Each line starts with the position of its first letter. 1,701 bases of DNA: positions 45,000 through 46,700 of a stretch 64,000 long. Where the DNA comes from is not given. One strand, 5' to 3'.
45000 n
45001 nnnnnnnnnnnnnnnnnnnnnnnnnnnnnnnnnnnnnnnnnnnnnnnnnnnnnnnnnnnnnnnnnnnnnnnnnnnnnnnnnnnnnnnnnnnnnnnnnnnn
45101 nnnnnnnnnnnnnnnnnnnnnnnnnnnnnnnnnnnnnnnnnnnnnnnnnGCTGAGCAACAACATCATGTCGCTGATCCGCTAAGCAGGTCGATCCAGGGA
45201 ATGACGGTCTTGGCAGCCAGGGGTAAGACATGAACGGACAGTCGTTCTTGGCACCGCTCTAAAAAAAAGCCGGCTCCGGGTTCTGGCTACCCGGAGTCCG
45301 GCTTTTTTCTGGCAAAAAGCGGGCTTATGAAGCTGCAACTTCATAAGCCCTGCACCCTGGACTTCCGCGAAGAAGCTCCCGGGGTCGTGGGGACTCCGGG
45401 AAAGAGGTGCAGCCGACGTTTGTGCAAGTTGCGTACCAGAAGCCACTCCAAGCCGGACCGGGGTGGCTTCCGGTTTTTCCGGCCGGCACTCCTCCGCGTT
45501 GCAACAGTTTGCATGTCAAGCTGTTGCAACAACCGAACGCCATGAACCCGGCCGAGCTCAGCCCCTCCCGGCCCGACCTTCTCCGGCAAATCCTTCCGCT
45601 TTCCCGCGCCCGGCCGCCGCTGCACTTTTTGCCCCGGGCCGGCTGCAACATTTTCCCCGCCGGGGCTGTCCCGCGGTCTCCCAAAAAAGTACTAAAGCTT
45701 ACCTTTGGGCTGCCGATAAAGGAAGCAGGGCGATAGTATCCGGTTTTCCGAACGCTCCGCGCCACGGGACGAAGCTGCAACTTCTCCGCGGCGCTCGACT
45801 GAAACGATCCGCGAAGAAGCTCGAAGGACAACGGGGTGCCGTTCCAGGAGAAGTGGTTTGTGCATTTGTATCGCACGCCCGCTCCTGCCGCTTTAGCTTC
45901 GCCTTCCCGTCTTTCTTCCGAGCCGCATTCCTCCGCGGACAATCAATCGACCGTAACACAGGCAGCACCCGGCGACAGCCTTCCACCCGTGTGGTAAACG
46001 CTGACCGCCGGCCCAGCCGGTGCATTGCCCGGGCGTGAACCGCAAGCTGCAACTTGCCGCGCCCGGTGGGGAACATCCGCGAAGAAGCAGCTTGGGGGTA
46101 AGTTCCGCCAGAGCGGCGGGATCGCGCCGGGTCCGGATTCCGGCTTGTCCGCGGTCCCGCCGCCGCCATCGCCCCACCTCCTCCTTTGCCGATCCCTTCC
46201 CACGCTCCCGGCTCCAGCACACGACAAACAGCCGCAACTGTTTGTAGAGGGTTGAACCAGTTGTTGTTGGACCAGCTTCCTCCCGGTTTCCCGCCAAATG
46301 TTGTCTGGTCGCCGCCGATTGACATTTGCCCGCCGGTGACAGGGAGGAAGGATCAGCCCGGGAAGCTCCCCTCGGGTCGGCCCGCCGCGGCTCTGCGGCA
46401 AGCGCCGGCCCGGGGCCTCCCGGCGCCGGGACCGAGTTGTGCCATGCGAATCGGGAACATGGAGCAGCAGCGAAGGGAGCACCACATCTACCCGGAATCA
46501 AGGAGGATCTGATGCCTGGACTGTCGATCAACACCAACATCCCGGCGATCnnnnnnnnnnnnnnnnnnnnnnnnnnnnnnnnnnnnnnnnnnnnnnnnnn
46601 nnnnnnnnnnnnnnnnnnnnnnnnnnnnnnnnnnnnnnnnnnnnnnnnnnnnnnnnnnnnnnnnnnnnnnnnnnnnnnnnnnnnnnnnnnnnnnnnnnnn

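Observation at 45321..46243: Recurrent hairpin with a conserved C(U/C)GCAA hexaloop plus a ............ box in the flagellin-4 upstream spacer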

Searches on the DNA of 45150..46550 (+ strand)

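Call 14: search_rna_families(source=window, start=45150, end=46550, threshold=evalue, max_evalue=10, show_alignments=3)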
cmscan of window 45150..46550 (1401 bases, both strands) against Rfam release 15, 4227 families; matches with E-value up to 10: 7.
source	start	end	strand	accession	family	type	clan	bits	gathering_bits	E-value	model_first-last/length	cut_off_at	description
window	45258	45344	-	RF02064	STnc370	Gene; sRNA;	-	23.2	54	3.3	1-71/71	no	Enterobacterial sRNA STnc370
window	45260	45354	-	RF00506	Thr_leader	Cis-reg; leader;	-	23.1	55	0.12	1-118/118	no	Threonine operon leader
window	45261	45415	-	RF02230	sX11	Gene; sRNA;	-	21.9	70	0.17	1-138/138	no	Proteobacterial sRNA sX11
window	45451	45484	-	RF00740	mir-370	Gene; miRNA;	-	18.5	70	0.83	1-75/75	no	mir-370 microRNA precursor family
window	45318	45353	-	RF03990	mir-4888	Gene; miRNA;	-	17.4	90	6.9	1-73/73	no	mir-4888 microRNA precursor family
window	45223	45311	+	RF00506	Thr_leader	Cis-reg; leader;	-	17.2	55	3.2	1-118/118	no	Threonine operon leader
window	45514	45570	+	RF02673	scr4677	Gene; sRNA;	-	10.5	41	4.4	18-74/246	no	Streptomyces sRNA 4677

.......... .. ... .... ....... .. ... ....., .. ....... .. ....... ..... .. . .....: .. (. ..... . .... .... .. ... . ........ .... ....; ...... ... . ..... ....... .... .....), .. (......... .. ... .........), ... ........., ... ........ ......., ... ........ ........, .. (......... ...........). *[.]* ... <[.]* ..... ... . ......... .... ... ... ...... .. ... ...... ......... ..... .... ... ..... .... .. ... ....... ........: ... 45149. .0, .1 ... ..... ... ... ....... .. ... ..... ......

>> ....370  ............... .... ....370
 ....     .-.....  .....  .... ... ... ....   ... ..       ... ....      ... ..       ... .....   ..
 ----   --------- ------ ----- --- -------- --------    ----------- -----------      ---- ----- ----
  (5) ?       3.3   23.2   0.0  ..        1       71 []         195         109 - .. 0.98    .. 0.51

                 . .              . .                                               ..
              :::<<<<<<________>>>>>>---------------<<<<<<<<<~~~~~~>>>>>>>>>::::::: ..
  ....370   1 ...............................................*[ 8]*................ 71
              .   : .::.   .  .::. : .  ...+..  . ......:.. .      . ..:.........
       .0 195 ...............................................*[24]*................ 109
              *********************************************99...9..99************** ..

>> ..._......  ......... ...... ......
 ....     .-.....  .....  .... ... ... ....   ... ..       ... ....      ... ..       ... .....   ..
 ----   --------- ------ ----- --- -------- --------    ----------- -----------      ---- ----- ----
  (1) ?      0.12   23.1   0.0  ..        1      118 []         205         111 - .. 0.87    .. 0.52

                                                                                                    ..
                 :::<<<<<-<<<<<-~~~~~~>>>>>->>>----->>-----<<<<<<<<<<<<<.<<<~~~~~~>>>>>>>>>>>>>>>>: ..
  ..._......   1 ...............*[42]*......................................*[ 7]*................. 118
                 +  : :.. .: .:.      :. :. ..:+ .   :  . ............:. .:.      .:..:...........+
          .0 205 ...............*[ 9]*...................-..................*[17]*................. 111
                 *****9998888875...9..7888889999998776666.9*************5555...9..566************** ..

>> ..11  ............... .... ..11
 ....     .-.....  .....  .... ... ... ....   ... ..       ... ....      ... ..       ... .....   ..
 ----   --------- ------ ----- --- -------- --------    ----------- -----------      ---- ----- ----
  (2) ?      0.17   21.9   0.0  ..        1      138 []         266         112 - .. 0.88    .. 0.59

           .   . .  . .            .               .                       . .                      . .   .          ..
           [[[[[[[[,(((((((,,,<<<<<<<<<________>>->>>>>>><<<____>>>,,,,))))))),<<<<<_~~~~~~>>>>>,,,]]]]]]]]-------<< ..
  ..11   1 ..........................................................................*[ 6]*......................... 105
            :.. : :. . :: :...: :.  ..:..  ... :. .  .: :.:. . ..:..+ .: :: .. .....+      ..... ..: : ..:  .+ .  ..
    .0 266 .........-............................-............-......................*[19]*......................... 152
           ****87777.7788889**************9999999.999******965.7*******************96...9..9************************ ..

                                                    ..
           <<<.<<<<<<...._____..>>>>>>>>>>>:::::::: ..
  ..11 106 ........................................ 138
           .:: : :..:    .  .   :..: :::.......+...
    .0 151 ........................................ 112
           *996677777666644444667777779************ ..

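Call 39: build_rna_model(alignment_id=A3, structure=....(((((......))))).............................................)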
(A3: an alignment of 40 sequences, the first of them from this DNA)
Model R1 built from alignment A3 (40 sequences, 65 columns); structure: as given.
model positions 57; base pairs 5; branch points 0; effective number of sequences 39.64; information 0.977 bits per position. Calibrated on 0.2 Mb of random sequence (short: E-values are rough).
structure used (alignment columns):
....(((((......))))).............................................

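Call 40: search_with_rna_model(model_id=R1, source=window, filters=off, max_evalue=10, show_alignments=6)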
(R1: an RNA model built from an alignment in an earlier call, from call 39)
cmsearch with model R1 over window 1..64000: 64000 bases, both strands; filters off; matches with E-value up to 10: 14.
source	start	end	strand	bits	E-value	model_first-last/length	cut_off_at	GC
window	45324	45379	+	60.3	1.8e-18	1-57/57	no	0.54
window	46038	46091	+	53.6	3.1e-16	1-57/57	no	0.65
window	45766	45823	+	41.5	3.3e-12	1-57/57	no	0.62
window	8155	8164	-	7.8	0.6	8-17/57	no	0.3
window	13836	13887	+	7.1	1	5-46/57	no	0.65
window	42915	42939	+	7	1.1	5-28/57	no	0.68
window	34420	34435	-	6.7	1.3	1-57/57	no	0.44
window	45320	45343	-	5.7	2.9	5-28/57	no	0.5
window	4173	4212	+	5.7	3.1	1-57/57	no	0.43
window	35903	35910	+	5.4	3.9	9-16/57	no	0.62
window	41993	42000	+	5.4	3.9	9-16/57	no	0.62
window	45642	45649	+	5.4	3.9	9-16/57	no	0.62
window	62691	62698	-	5.4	3.9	9-16/57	no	0.62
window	13678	13700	+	4.9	5.7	1-57/57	no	0.35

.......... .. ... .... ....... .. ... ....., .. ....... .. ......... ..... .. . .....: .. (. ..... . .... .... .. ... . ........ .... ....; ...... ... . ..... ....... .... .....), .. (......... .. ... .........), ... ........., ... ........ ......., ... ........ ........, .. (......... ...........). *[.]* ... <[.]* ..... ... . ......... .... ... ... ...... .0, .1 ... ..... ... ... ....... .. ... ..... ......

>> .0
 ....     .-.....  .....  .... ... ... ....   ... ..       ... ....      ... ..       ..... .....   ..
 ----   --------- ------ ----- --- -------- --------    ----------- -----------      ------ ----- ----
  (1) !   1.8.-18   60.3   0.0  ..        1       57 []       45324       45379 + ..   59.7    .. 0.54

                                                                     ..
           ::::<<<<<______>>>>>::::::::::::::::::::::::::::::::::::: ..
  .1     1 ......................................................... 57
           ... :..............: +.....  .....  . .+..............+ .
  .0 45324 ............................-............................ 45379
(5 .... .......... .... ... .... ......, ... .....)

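Call 41: search_with_rna_model(model_id=R1, sources=[L001, L002, L003, L004, L005, L006, L007, L008, L009, L010, L014, L017, L020, L021, L025, L031, L045, L046, L047, L048, L049, L051, L056, L057, L059], max_evalue=1)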
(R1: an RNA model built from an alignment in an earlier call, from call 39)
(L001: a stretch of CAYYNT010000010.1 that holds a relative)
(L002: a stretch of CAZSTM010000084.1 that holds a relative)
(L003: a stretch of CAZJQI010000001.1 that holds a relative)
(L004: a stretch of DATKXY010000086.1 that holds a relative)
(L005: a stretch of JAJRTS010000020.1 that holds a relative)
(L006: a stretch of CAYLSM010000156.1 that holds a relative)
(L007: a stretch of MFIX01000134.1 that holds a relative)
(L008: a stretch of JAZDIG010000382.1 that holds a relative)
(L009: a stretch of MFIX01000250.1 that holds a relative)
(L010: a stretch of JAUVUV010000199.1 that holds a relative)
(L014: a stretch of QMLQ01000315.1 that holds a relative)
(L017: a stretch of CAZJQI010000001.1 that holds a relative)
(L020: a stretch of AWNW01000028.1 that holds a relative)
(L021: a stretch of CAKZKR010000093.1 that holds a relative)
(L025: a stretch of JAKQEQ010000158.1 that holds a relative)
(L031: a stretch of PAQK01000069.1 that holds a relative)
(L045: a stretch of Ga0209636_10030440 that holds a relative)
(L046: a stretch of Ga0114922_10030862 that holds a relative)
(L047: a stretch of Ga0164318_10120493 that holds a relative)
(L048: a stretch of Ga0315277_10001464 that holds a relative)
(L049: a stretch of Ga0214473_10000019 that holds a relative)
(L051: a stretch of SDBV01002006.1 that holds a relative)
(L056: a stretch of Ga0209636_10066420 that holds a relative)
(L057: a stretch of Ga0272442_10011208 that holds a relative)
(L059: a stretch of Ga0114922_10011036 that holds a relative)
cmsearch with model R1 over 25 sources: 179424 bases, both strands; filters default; matches with E-value up to 1: 55.
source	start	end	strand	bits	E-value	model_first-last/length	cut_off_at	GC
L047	2000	2055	+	66.2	5.4e-20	1-57/57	no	0.48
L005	1673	1728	-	66.2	5.6e-20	1-57/57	no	0.48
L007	4343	4398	+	66.2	5.7e-20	1-57/57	no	0.52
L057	3157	3212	-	65.9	6.7e-20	1-57/57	no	0.54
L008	1425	1480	+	65.8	7.6e-20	1-57/57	no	0.54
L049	751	806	-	65.8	7.6e-20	1-57/57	no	0.54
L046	3811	3867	-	65.7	8e-20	1-57/57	no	0.49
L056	2696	2752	+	65.7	8e-20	1-57/57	no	0.49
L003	2010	2065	-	65.4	9.9e-20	1-57/57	no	0.55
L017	7360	7415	+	65.4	9.9e-20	1-57/57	no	0.55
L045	214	269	+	65.4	9.9e-20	1-57/57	no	0.55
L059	227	282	-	65.4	9.9e-20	1-57/57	no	0.55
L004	2473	2528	+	64.7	1.8e-19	1-57/57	no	0.54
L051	5634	5689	-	63.5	4.5e-19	1-57/57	no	0.48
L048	6129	6184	+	63.4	4.6e-19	1-57/57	no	0.46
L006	1640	1693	+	62.5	9.7e-19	1-57/57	no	0.5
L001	7097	7150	+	62.4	1e-18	1-57/57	no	0.52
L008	2157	2211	+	59.3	1.1e-17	1-57/57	no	0.65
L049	19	73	-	58.1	2.8e-17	1-57/57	no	0.67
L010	1728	1783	+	58.1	2.9e-17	1-57/57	no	0.52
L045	998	1049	+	57.9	3.3e-17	1-57/57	no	0.56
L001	7833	7886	+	57.9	3.3e-17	1-57/57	no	0.67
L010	2500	2551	+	57.5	4.4e-17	1-57/57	no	0.58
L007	5119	5173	+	57.2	5.7e-17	1-57/57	no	0.62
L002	140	194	+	56.9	7e-17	1-57/57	no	0.51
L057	2388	2439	-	56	1.4e-16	1-57/57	no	0.62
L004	3267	3317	+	55.7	1.7e-16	1-57/57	no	0.61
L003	1239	1290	-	55.4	2.3e-16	1-57/57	no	0.56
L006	2377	2430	+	54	6.7e-16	1-57/57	no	0.65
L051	4868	4922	-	53.7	8e-16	1-57/57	no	0.55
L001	7589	7647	+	49.7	1.8e-14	1-57/57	no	0.51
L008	1917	1975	+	47.5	9.2e-14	1-57/57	no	0.49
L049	255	313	-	47.5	9.2e-14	1-57/57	no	0.49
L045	718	778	+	47.5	9.3e-14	1-57/57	no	0.48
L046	3283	3344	-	47.4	1e-13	1-57/57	no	0.48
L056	3218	3279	+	47.4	1e-13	1-57/57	no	0.48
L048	6594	6650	+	47.3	1.2e-13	1-57/57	no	0.47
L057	2656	2716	-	46.7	1.8e-13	1-57/57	no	0.48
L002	671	732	+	46.5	2e-13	1-57/57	no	0.47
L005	880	938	-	46.4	2.2e-13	1-57/57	no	0.56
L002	930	990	+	45.3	5.2e-13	1-57/57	no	0.46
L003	1510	1571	-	45.3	5.2e-13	1-57/57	no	0.45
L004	2971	3027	+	44.1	1.3e-12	1-57/57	no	0.42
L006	2134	2193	+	43.1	2.8e-12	1-57/57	no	0.57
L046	3025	3084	-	42.1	6e-12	1-57/57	no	0.47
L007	4841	4905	+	40.1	2.8e-11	1-57/57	no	0.49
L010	2222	2281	+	38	1.5e-10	1-57/57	no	0.5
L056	3478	3535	+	35.6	9.2e-10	1-55/57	3'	0.5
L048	6876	6912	+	17.1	0.0013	1-57/57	no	0.49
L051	5142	5182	-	16.8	0.0016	1-57/57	no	0.49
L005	1187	1235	-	12.5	0.044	5-51/57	no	0.43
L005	1709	1746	+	11.6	0.088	5-47/57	no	0.42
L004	6466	6514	-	8.7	0.82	1-57/57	no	0.53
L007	4315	4362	-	8.7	0.86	5-45/57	no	0.38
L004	3409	3431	-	8.6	0.88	1-57/57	no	0.43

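Call 58: build_rna_model(alignment_id=A4)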
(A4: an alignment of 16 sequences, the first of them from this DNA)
Model R2 built from alignment A4 (16 sequences, 109 columns); structure: RNAalifold consensus.
model positions 104; base pairs 29; branch points 2; effective number of sequences 1.29; information 0.59 bits per position. Calibrated on 0.2 Mb of random sequence (short: E-values are rough).
structure used (alignment columns):
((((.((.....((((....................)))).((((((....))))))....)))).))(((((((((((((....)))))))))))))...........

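Call 59: search_with_rna_model(model_id=R2, sources=[window, L001, L002, L003, L004, L005, L006, L007, L008, L009, L010, L014, L020, L021, L022, L023, L025, L029, L031, L045, L046, L047, L048, L049, L051, L056, L057, L059], max_evalue=1, make_alignment=true)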
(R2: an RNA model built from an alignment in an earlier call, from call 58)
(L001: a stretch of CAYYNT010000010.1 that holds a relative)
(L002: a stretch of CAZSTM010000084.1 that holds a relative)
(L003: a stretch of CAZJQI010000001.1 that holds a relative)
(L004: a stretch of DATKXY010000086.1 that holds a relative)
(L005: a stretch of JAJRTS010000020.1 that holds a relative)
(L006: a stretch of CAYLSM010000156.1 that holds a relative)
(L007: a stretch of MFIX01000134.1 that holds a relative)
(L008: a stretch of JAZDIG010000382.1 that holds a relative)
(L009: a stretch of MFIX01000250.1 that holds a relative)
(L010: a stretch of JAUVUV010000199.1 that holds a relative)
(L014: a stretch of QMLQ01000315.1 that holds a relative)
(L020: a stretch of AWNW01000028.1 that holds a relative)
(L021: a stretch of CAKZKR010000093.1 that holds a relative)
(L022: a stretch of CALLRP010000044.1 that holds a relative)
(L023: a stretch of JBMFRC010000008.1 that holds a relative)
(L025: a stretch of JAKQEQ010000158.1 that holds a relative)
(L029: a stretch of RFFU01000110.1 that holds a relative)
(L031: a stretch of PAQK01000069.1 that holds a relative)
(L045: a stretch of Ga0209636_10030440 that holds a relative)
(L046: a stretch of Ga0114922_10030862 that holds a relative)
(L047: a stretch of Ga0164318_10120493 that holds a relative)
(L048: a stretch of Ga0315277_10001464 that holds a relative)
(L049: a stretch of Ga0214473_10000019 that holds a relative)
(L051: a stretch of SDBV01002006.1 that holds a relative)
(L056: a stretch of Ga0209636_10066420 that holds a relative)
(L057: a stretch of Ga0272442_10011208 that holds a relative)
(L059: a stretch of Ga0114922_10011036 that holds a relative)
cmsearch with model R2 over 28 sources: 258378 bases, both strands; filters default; matches with E-value up to 1: 63.
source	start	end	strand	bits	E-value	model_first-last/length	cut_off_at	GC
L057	3121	3224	+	117.8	6.9e-29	1-104/104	no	0.5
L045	202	305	-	117.6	7.9e-29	1-104/104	no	0.51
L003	1974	2077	+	117.2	1e-28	1-104/104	no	0.52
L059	191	294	+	117.2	1e-28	1-104/104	no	0.52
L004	2461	2564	-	113.3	1.1e-27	1-104/104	no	0.51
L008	1413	1516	-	112.8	1.5e-27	1-104/104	no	0.5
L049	715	818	+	112.8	1.5e-27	1-104/104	no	0.5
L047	1988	2091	-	111.2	4e-27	1-104/104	no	0.48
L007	4331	4435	-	110.6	5.8e-27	1-104/104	no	0.5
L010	1716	1817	-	105.2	1.5e-25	1-104/104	no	0.5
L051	5601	5701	+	104.1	3e-25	1-104/104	no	0.45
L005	1640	1740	+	102.3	8.9e-25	1-104/104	no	0.45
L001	7085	7187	-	100.6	2.6e-24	1-104/104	no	0.52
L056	2684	2786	-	100.2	3.2e-24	1-104/104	no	0.5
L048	6117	6219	-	100.2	3.3e-24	1-104/104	no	0.48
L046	3777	3879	+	99.8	4.1e-24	1-104/104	no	0.5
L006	1628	1730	-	98.2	1.1e-23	1-104/104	no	0.52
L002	128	229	-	97.8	1.4e-23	1-104/104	no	0.51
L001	4801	4879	-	37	1.8e-07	1-104/104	no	0.47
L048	3792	3896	-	36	3.2e-07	1-104/104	no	0.43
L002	120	175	+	33.5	1.5e-06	1-104/104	no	0.39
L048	6097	6164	+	31.7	4.4e-06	1-104/104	no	0.38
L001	7094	7123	+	31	6.7e-06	66-95/104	no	0.5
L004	2470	2499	+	31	6.7e-06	66-95/104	no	0.5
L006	1637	1666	+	31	6.7e-06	66-95/104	no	0.5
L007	4340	4369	+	31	6.7e-06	66-95/104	no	0.5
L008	1422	1451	+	31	6.7e-06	66-95/104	no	0.5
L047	1997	2026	+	31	6.7e-06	66-95/104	no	0.5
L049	780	809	-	31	6.7e-06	66-95/104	no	0.5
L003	2039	2068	-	31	6.7e-06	66-95/104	no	0.5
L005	1702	1731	-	31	6.7e-06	66-95/104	no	0.5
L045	211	240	+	31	6.7e-06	66-95/104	no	0.5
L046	3841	3870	-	31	6.7e-06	66-95/104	no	0.5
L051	5663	5692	-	31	6.7e-06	66-95/104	no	0.5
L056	2693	2722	+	31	6.7e-06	66-95/104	no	0.5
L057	3186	3215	-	31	6.7e-06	66-95/104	no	0.5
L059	256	285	-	31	6.7e-06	66-95/104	no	0.5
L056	403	451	-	30.5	9.4e-06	1-104/104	no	0.49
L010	1725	1754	+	29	2.3e-05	66-95/104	no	0.47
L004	200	260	-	26.5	0.00011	1-104/104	no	0.48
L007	1966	2011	-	26.1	0.00013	1-104/104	no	0.5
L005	3970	4015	+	26.1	0.00014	1-104/104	no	0.48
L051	7924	7969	+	26.1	0.00014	1-104/104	no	0.48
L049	3017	3062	+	26.1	0.00014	1-104/104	no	0.5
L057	5547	5588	+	23.7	0.00059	1-104/104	no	0.45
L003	4391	4434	+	22.7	0.0011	1-104/104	no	0.45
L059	2608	2651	+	22.7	0.0011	1-104/104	no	0.45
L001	4810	4839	+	20.7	0.0037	66-95/104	no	0.57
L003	4388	4463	-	16.7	0.042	1-104/104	no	0.37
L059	2605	2680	-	16.7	0.042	1-104/104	no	0.37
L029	5687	5770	+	15.8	0.07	1-104/104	no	0.58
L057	2622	2729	+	15.4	0.092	1-104/104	no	0.5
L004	3252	3349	-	15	0.11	1-104/104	no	0.64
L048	6587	6687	-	14.2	0.19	1-104/104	no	0.49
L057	2358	2453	+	12.4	0.55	1-104/104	no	0.65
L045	984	1082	-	12.2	0.63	1-104/104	no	0.55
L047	2057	2153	+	12.1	0.67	1-104/104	no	0.42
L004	3006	3054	-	11.7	0.85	12-58/104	no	0.45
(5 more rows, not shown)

Alignment A5: 63 matches aligned to the model, 162 columns, each read 5' to 3' on its own strand. Consensus structure (alignment columns), stored with it:
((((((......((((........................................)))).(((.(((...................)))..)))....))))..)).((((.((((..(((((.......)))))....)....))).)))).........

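Call 60: search_with_rna_model(model_id=R2, sources=[window, L001, L002, L003, L004, L005, L006, L007, L008, L010, L045, L046, L047, L048, L051, L056, L057], max_evalue=1e-15, make_alignment=true)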
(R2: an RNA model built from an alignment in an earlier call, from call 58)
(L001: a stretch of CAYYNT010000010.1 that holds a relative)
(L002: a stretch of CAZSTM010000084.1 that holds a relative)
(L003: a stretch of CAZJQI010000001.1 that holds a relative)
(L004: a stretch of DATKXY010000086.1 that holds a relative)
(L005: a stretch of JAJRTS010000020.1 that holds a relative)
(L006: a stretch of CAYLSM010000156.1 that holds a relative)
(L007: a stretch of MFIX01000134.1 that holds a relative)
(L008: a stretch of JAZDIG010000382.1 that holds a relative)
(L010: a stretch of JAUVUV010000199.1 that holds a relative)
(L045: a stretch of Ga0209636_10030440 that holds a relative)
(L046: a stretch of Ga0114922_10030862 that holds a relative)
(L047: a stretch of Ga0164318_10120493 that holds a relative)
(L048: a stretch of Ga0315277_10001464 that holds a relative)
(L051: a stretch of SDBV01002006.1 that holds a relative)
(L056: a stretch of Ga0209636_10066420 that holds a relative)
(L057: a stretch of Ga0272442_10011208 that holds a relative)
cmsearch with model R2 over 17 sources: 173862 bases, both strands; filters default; matches with E-value up to 1e-15: 17.
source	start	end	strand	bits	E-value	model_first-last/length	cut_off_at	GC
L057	3121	3224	+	117.8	4.6e-29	1-104/104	no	0.5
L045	202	305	-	117.6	5.3e-29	1-104/104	no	0.51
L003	1974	2077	+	117.2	6.8e-29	1-104/104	no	0.52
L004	2461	2564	-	113.3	7.3e-28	1-104/104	no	0.51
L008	1413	1516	-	112.8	1e-27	1-104/104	no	0.5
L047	1988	2091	-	111.2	2.7e-27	1-104/104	no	0.48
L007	4331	4435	-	110.6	3.9e-27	1-104/104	no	0.5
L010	1716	1817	-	105.2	1e-25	1-104/104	no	0.5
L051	5601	5701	+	104.1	2e-25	1-104/104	no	0.45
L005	1640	1740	+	102.3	6e-25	1-104/104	no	0.45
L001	7085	7187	-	100.6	1.7e-24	1-104/104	no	0.52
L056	2684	2786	-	100.2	2.1e-24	1-104/104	no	0.5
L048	6117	6219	-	100.2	2.2e-24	1-104/104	no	0.48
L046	3777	3879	+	99.8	2.8e-24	1-104/104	no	0.5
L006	1628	1730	-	98.2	7.2e-24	1-104/104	no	0.52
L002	128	229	-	97.8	9.5e-24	1-104/104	no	0.51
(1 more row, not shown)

Alignment A6: 17 matches aligned to the model, 107 columns, each read 5' to 3' on its own strand. Consensus structure (alignment columns), stored with it:
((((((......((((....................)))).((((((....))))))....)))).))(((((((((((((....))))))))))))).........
